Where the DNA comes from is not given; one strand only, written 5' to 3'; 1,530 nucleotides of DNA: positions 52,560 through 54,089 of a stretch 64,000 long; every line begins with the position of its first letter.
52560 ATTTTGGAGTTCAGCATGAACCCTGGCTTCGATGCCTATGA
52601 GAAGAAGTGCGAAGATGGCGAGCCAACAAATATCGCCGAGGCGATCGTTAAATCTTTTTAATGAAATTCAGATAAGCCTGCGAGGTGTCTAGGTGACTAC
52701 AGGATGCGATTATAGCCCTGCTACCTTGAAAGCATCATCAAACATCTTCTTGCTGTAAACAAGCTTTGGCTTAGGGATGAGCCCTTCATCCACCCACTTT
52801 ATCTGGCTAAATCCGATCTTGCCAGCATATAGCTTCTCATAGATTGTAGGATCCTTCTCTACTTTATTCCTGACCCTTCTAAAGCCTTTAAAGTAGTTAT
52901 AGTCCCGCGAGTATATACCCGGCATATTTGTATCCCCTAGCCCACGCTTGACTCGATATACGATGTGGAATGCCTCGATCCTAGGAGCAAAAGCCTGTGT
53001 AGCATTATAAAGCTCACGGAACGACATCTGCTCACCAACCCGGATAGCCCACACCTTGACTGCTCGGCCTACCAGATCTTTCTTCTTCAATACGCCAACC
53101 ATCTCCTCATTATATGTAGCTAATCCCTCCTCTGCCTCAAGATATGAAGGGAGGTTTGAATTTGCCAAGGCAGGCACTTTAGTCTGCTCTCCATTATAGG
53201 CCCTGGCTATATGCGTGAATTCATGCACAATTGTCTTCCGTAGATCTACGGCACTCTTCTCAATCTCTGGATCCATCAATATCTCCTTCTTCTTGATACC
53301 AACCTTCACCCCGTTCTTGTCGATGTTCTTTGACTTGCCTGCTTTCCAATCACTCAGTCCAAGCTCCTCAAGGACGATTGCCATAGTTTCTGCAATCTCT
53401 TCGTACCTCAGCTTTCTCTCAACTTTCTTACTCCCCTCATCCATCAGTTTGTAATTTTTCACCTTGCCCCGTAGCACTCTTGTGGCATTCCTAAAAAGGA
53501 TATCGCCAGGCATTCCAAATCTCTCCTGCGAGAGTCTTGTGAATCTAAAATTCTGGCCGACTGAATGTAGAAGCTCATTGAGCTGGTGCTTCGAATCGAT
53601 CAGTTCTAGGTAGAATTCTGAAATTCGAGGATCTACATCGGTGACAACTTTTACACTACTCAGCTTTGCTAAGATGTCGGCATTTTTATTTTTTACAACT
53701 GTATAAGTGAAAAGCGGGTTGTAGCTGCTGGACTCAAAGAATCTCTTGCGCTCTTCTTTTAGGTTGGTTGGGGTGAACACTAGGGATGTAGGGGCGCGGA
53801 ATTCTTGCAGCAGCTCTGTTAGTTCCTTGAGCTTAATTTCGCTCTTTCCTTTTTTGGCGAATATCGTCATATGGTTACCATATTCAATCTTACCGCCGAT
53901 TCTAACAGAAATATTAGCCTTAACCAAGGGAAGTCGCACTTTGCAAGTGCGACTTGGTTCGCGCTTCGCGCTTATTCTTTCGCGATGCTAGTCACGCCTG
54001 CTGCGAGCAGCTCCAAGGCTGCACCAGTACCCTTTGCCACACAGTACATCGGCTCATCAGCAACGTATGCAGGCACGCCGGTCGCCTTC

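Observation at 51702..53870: Convergent RimK-like ATP-grasp and DUF1704/QEGLA zincin-like pair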

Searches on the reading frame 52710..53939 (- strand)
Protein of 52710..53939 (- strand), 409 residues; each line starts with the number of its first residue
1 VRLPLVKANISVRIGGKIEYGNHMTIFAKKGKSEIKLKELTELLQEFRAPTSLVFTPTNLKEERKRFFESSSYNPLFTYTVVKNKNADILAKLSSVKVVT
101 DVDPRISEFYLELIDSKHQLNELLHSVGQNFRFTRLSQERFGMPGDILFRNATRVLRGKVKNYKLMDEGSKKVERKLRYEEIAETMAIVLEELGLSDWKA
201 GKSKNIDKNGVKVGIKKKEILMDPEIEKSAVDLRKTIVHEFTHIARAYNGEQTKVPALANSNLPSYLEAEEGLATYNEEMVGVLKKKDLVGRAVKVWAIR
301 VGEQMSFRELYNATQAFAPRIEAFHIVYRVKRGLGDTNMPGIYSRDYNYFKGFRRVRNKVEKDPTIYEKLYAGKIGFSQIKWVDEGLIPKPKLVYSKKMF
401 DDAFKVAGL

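Call 3: search_protein_families(library=pfam, proteins=[window:52710-53939:-], max_evalue=0.01)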
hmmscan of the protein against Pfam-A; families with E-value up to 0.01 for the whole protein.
window:52710-53939:- (409 aa): 1 family
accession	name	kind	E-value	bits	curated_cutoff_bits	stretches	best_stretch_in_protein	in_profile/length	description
PF08014.17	MATCAP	-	2.1e-26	93.2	27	1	66-392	2-341/365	Microtubule-associated tyrosine carboxypeptidase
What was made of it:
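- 52710..53870 (-): MATCAP/DUF1704-family zinc metallopeptidase, 386 aa. It appears cytoplasmic, from inspecting the N-terminus (no signal-peptide predictor was run), and is basic (pI 9.6). PF08014 at 93.2 bits (call 3).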

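Call 4: search_protein_families(library=ncbifam, proteins=[window:52710-53939:-], max_evalue=0.01)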
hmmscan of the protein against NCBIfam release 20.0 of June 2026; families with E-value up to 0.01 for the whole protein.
window:52710-53939:- (409 aa): 1 family
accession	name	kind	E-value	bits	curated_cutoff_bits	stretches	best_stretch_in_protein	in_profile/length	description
TIGR02421.1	QEGLA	hypoth_equivalog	1.2e-30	107.1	338.65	1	55-394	18-351/368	flavohemoglobin expression-modulating QEGLA motif protein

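Call 5: search_solved_structures(query=window:52710-53939:-, max_evalue=1, show_alignments=2)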
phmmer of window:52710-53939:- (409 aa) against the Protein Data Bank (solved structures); distinct sequences matched with E-value up to 1: 2.
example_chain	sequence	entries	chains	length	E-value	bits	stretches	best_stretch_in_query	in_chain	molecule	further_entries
7z5g_A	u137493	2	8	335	4.3e-09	39.1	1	268-363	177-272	Uncharacterized protein KIAA0895-like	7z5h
7z6s_C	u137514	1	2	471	5.6e-09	38.7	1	269-363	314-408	Uncharacterized protein KIAA0895-like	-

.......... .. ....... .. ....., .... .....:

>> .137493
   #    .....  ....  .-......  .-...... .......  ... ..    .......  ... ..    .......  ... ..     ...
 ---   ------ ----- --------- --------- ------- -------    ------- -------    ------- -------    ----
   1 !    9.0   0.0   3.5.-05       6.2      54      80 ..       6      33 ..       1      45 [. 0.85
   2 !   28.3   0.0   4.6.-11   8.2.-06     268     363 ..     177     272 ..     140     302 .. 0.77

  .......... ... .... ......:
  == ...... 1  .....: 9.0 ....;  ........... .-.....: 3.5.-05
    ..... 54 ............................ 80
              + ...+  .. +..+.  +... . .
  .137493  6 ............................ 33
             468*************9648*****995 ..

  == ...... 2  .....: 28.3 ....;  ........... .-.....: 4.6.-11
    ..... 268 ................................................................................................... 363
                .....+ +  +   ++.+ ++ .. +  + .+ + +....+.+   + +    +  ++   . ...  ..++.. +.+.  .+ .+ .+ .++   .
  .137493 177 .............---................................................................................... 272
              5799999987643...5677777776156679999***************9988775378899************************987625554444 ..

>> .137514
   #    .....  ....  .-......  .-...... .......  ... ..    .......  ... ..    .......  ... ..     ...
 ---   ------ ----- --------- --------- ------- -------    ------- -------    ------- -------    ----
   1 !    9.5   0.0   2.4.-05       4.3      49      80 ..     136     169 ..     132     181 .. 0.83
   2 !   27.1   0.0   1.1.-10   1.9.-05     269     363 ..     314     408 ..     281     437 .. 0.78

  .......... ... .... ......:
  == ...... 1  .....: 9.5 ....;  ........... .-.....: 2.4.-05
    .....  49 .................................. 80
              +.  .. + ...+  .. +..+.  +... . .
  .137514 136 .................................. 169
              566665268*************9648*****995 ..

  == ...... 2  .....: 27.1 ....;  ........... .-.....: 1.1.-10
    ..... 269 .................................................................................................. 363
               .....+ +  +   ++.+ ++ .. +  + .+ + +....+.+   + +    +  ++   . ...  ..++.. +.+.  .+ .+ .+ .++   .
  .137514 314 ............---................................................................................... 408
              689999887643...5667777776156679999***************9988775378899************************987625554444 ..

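Call 11: find_homologous_proteins(query=window:52710-53939:-, max_evalue=0.00001)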
Query window:52710-53939:- (409 aa): 413 proteins with E <= 0.00001 among 6097 candidates; the best 120 are listed.
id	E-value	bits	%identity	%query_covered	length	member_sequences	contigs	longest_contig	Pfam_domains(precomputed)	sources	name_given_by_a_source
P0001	1.2e-250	849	100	94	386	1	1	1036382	PF08014.18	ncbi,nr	ncbi:MAG: DUF1704 domain-containing protein [Candidatus Dojkabacteria bacterium]|nr:MAG: DUF1704 dom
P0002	1.5e-204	697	80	94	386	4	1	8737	PF08014.18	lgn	-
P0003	2.7e-194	664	77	94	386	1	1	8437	PF08014.18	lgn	-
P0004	1.0e-142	494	58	94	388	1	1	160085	PF08014.18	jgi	jgi:hypothetical protein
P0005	1.5e-138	480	57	92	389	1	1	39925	PF08014.18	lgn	-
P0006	9.5e-138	478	58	92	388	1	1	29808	PF08014.18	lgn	-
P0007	7.7e-137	475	56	94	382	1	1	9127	PF08014.18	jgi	jgi:hypothetical protein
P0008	5.7e-135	468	57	94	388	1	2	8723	PF08014.18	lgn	-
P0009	1.6e-134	467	57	94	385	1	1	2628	PF08014.18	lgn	-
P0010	2.4e-134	466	55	94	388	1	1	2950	PF08014.18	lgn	-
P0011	3.8e-134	466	57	94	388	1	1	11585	PF08014.18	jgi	jgi:hypothetical protein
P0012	1.1e-132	461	56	94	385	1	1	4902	PF08014.18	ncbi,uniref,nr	ncbi:DUF1704 domain-containing protein [Candidatus Dojkabacteria bacterium]|uniref:DUF1704 domain-co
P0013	2.2e-132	460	55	94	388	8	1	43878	PF08014.18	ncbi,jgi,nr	ncbi:MAG: DUF1704 domain-containing protein [Candidatus Dojkabacteria bacterium]|jgi:hypothetical pr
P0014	2.2e-132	460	56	94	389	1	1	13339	PF08014.18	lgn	-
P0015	4.4e-132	459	55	94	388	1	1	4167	PF08014.18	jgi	jgi:hypothetical protein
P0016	4.6e-132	459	55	94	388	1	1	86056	PF08014.18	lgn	-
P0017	1.3e-130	454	53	93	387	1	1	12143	PF08014.18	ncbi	-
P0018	1.5e-130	454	54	93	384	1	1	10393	PF08014.18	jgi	jgi:hypothetical protein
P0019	2.5e-130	453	55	93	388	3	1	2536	PF08014.18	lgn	-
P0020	6.6e-130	452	55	94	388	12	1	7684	PF08014.18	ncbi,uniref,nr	ncbi:MAG: seg [candidate division WS6 bacterium 34_10]|uniref:Seg n=1 Tax=candidate division WS6 bac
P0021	1.1e-129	451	55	94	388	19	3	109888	PF08014.18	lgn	-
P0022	1.9e-129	450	55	94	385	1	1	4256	PF08014.18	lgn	-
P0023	1.9e-129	450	55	90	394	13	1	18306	PF08014.18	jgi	-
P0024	3.1e-129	449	53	94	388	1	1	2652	PF08014.18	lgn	-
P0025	6.3e-129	448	54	94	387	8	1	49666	PF08014.18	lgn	-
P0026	6.6e-129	448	54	94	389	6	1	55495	PF08014.18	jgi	jgi:hypothetical protein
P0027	9.4e-129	448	54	94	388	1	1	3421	PF08014.18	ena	-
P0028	1.1e-128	448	55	92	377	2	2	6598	PF08014.18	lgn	-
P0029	1.7e-128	447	55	94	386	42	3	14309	PF08014.18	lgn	-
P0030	1.9e-128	447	53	94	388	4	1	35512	PF08014.18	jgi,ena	-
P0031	2.0e-128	447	55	94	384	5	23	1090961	PF08014.18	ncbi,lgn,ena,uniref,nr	ncbi:DUF1704 domain-containing protein [Candidatus Nomurabacteria bacterium]|uniref:DUF1704 domain-c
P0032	3.0e-128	446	54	94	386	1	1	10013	PF08014.18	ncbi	-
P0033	3.4e-128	446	54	94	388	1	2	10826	PF08014.18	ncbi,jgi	jgi:hypothetical protein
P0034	4.3e-128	446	54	94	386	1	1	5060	PF08014.18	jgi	jgi:hypothetical protein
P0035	5.0e-128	445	55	94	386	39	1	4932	PF08014.18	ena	-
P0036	9.7e-128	445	54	94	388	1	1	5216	PF08014.18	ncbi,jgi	-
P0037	1.5e-127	444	55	94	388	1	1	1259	PF08014.18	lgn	-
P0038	1.8e-127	444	55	94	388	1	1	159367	PF08014.18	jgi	jgi:hypothetical protein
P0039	2.5e-127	443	55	94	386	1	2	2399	PF08014.18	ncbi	-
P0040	3.2e-127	443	51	94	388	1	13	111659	PF08014.18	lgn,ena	-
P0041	3.5e-127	443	54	94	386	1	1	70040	PF08014.18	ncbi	-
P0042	5.0e-127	442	52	94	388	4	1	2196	PF08014.18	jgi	jgi:hypothetical protein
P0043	5.1e-127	442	53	94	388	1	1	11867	PF08014.18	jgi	jgi:hypothetical protein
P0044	6.6e-127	442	55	94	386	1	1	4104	PF08014.18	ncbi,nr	ncbi:MAG TPA: DUF1704 domain-containing protein [Candidatus Dojkabacteria bacterium]|nr:DUF1704 doma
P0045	6.7e-127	442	53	94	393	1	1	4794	PF08014.18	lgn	-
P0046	7.1e-127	442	53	94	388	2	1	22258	PF08014.18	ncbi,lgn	-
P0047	8.0e-127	442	54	91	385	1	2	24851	PF08014.18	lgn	-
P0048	9.1e-127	441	55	94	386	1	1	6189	PF08014.18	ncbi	-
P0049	9.8e-127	441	53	94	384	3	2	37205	PF08014.18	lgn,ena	-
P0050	9.9e-127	441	55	94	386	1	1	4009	PF08014.18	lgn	-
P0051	1.4e-126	441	54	94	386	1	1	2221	PF08014.18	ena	-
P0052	1.9e-126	440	53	94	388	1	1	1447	PF08014.18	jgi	jgi:hypothetical protein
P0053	2.0e-126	440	52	94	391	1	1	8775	PF08014.18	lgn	-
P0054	2.5e-126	440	53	94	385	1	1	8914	PF08014.18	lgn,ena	-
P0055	2.8e-126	440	54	94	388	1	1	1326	PF08014.18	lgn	-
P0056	2.8e-126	440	53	94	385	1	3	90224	PF08014.18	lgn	-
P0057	3.0e-126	440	52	94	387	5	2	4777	PF08014.18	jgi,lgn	jgi:hypothetical protein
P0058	3.3e-126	440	54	94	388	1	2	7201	PF08014.18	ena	-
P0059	4.1e-126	439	53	94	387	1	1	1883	PF08014.18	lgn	-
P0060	5.1e-126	439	54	95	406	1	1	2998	PF08014.18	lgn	-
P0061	5.4e-126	439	54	94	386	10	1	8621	PF08014.18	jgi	-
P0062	5.6e-126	439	53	94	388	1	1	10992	PF08014.18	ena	-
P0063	5.8e-126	439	54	91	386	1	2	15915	PF08014.18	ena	-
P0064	6.5e-126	439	54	92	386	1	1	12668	PF08014.18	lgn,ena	-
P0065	6.9e-126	438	54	92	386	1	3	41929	PF08014.18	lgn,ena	-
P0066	7.7e-126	438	54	92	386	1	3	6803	PF08014.18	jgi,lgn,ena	-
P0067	8.1e-126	438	53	92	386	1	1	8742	PF08014.18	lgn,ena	-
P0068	8.2e-126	438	54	92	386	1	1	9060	PF08014.18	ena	-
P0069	8.3e-126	438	54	92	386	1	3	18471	PF08014.18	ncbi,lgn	-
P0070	8.9e-126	438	53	94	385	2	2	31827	PF08014.18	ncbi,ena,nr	ncbi:flavohemoglobin expression-modulating QEGLA motif protein [bacterium]|nr:flavohemoglobin expres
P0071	9.1e-126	438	52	94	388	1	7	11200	PF08014.18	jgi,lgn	jgi:hypothetical protein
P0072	9.8e-126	438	54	92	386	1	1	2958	PF08014.18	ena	-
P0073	1.0e-125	438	54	94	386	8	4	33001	PF08014.18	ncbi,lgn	-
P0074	1.1e-125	438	52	94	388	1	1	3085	PF08014.18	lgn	-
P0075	1.1e-125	438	52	94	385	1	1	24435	PF08014.18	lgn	-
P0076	1.3e-125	438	52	94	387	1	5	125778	PF08014.18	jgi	jgi:hypothetical protein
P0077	1.3e-125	438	53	94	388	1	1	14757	PF08014.18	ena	-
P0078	1.3e-125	438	53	94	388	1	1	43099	PF08014.18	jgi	jgi:hypothetical protein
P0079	1.6e-125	437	53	94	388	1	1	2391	PF08014.18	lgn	-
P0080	1.7e-125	437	54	94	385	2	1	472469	PF08014.18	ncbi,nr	ncbi:DUF1704 domain-containing protein [bacterium]|nr:DUF1704 domain-containing protein [bacterium]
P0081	1.7e-125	437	53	94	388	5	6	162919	PF08014.18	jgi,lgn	jgi:hypothetical protein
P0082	1.7e-125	437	53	93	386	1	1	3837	PF08014.18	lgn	-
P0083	1.8e-125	437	53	90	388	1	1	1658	PF08014.18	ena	-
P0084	2.1e-125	437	54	94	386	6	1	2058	PF08014.18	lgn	-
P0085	2.2e-125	437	53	94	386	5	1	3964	PF08014.18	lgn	-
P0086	2.6e-125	437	53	94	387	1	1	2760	PF08014.18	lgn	-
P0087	2.8e-125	436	54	94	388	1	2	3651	PF08014.18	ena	-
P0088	3.1e-125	436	54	93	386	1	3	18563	PF08014.18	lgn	-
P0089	3.6e-125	436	52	94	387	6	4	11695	PF08014.18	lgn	-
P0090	6.0e-125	435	52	94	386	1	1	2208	PF08014.18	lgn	-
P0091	6.7e-125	435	53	94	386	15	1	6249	PF08014.18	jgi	jgi:hypothetical protein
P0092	7.9e-125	435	52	94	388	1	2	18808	PF08014.18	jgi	jgi:hypothetical protein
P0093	8.8e-125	435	52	94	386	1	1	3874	PF08014.18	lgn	-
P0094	8.9e-125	435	53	94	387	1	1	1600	PF08014.18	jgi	-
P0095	1.0e-124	435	53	94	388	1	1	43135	PF08014.18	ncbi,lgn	-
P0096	1.1e-124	435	52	94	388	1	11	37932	PF08014.18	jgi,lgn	jgi:hypothetical protein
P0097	1.3e-124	434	53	94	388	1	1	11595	PF08014.18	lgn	-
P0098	1.3e-124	434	52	94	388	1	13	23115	PF08014.18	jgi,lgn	jgi:hypothetical protein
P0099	1.3e-124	434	54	93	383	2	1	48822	PF08014.18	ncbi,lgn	-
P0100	1.3e-124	434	54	92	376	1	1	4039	PF08014.18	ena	-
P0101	1.4e-124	434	54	93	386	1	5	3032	PF08014.18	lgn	-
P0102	1.4e-124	434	53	92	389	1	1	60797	PF08014.18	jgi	jgi:hypothetical protein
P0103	1.8e-124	434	54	94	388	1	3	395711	PF08014.18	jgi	jgi:hypothetical protein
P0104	2.0e-124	434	53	94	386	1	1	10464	PF08014.18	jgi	jgi:hypothetical protein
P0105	2.0e-124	434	53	94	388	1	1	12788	PF08014.18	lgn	-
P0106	2.1e-124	434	53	93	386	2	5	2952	PF08014.18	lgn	-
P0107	2.2e-124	434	52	92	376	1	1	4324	PF08014.18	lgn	-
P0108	2.8e-124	433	52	94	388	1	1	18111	PF08014.18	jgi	jgi:hypothetical protein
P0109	3.0e-124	433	53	92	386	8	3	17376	PF08014.18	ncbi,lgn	-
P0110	3.1e-124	433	52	93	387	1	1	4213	PF08014.18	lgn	-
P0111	3.3e-124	433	52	94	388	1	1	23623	PF08014.18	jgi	jgi:hypothetical protein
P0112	3.4e-124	433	53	94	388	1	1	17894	PF08014.18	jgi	jgi:hypothetical protein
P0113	3.7e-124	433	52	94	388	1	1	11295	PF08014.18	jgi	jgi:hypothetical protein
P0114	3.8e-124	433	54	94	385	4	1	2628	PF08014.18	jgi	jgi:hypothetical protein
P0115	4.3e-124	433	53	92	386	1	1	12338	PF08014.18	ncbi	-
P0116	4.4e-124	433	52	94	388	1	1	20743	PF08014.18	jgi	jgi:hypothetical protein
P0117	5.1e-124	432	52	94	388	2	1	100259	PF08014.18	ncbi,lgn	-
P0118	5.5e-124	432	52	94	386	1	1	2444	PF08014.18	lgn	-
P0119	8.9e-124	432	54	94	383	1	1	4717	PF08014.18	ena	-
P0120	1.1e-123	431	52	92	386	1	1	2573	PF08014.18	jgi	jgi:hypothetical protein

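Call 14: find_encoding_contigs(protein=P0004, flank=10000, max_places=2)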
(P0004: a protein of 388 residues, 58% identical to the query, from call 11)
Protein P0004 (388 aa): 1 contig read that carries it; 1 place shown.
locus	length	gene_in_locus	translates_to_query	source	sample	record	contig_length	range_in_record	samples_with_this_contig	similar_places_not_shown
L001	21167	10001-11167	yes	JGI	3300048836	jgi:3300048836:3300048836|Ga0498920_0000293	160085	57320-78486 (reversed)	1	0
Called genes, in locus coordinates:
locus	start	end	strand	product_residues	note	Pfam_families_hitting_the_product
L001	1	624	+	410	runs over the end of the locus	PF02812:ELFV_dehydrog_N, PF00208:ELFV_dehydrog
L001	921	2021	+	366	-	PF14501:HATPase_c_5, PF02518:HATPase_c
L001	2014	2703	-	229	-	PF00072:Response_reg, PF00486:Trans_reg_C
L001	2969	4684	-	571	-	PF08308:PEGA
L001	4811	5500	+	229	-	PF02089:Palm_thioest (faint), PF07819:PGAP1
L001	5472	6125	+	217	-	PF02450:LCAT (weak), PF02089:Palm_thioest (weak), PF07819:PGAP1 (weak), PF24096:DUF7379 (weak)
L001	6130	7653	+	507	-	PF04073:tRNA_edit, PF00579:tRNA-synt_1b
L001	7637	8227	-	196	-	-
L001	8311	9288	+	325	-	PF06723:MreB_Mbl, PF00012:HSP70, PF14450:FtsA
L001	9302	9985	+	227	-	PF05148:Methyltransf_8 (weak), PF13489:Methyltransf_23, PF13847:Methyltransf_31, PF08241:Methyltransf_11, PF13649:Methyltransf_25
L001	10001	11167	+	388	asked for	PF08014:MATCAP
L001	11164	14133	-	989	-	PF13091:PLDc_2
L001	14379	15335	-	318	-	PF08443:RimK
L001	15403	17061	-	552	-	PF01071:GARS_A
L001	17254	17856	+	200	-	-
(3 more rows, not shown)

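Call 15: find_encoding_contigs(protein=P0031, flank=10000, max_places=2)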
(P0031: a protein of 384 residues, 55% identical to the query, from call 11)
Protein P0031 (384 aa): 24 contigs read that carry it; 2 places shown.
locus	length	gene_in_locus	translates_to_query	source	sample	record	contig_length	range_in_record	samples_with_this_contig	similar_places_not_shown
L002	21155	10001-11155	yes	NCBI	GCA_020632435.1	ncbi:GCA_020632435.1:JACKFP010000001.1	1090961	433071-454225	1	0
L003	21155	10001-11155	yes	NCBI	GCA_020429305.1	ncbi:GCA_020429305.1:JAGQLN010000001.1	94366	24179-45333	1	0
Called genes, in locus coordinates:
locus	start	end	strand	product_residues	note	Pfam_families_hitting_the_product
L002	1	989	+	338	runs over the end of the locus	PF03734:YkuD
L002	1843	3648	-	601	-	PF08308:PEGA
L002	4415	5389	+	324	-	PF00579:tRNA-synt_1b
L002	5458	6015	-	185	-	-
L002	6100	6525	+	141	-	PF00903:Glyoxalase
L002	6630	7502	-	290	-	-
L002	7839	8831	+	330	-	PF00022:Actin (faint), PF06723:MreB_Mbl, PF00012:HSP70 (weak), PF14450:FtsA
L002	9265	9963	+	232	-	PF13489:Methyltransf_23, PF05148:Methyltransf_8, PF03141:Methyltransf_29 (weak), PF13847:Methyltransf_31, PF08241:Methyltransf_11, PF08242:Methyltransf_12, PF13649:Methyltransf_25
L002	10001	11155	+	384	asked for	PF08014:MATCAP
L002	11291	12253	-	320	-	PF08443:RimK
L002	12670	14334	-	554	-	PF01071:GARS_A (weak)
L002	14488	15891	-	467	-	PF00587:tRNA-synt_2b, PF03129:HGTP_anticodon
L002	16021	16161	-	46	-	-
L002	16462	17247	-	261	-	PF01978:TrmB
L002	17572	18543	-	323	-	PF02955:GSH-S_ATP (weak), PF08443:RimK (weak)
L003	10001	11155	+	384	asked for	PF08014:MATCAP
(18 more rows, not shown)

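Call 19: search_protein_representatives(protein=window:52710-53870:-)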
Query: 386 residues. Proteins with E-value up to 0.001 (for the whole library): 1342; up to 1e-10: 673; up to 1e-30: 20. The best 150 are listed.
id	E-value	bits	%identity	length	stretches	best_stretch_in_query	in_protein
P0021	3.5e-130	450.7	55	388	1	2-386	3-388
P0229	7.7e-91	321.3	44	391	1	10-382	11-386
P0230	2.1e-88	313.3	40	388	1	5-386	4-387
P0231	3.8e-78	279.6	46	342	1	71-377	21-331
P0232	1.0e-73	265.0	38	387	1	8-385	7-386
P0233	1.5e-73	264.4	39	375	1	14-382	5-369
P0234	1.3e-72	261.4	42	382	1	4-380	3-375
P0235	1.5e-59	218.4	49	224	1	166-386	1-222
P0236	4.8e-54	200.3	56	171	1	219-386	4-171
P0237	7.7e-51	189.7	36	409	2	184-371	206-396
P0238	1.4e-45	172.4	35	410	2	177-358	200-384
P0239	9.0e-41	156.6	46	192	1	9-187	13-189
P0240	3.1e-39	151.5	48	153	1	1-143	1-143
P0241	1.0e-34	136.7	34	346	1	31-369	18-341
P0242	4.6e-33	131.3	33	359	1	14-362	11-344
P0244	1.0e-32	130.1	31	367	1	29-362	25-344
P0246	1.7e-31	126.1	32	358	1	14-365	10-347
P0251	2.9e-30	122.0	34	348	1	31-357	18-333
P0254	8.3e-30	120.6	28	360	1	31-370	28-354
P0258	5.8e-28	114.5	31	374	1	14-371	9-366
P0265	2.2e-27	112.6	32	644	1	32-369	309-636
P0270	1.2e-26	110.2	30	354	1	27-368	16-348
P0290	3.7e-25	105.3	30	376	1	8-361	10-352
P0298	1.0e-24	103.8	31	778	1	32-361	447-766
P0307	2.7e-24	102.4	31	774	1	17-358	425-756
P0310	3.2e-24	102.2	31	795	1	9-361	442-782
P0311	3.6e-24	102.0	30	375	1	3-367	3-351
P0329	3.4e-23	98.8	29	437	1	32-357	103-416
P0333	4.7e-23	98.3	27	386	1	5-367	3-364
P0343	1.5e-22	96.6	30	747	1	31-367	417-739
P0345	1.6e-22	96.6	31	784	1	31-369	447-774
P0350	2.4e-22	96.0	29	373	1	21-361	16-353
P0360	7.2e-22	94.4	29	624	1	31-361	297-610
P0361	7.8e-22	94.3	31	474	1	32-359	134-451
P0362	8.5e-22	94.2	27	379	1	31-361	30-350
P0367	1.2e-21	93.7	32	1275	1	30-358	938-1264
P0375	1.9e-21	93.1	27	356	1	31-360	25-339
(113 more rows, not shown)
